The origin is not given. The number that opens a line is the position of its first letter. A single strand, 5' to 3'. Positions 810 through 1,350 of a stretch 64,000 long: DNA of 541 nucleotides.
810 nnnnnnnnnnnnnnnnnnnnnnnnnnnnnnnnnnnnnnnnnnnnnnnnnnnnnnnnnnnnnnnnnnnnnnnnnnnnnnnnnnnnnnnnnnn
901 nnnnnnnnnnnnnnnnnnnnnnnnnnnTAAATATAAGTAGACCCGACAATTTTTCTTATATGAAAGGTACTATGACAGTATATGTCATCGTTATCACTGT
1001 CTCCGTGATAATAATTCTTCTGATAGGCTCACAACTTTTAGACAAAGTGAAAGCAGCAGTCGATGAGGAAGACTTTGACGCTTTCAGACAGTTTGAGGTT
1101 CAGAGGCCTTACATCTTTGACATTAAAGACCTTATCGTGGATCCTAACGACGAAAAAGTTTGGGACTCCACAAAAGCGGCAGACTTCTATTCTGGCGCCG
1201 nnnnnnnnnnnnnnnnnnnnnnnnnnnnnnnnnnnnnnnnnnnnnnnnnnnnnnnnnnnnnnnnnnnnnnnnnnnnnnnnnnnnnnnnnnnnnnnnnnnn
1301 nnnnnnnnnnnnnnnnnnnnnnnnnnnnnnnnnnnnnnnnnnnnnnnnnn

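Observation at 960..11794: Five-member paralogous family of secreted proteins sharing two conserved Cys-containing modules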

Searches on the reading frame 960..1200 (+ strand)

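Call 72: search_protein_families(library=ncbifam, proteins=[window:960-1200:+], max_evalue=1)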
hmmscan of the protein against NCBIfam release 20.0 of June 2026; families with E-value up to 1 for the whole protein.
window:960-1200:+ (80 aa): 0 families

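Call 73: search_protein_families(library=pfam, proteins=[window:960-1200:+], max_evalue=1)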
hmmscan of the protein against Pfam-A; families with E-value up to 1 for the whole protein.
window:960-1200:+ (80 aa): 1 family
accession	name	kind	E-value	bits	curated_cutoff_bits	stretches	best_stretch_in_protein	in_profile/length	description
PF05568.16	ASFV_J13L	-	0.094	12.9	23.6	1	7-46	36-75/189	African swine fever virus J13L protein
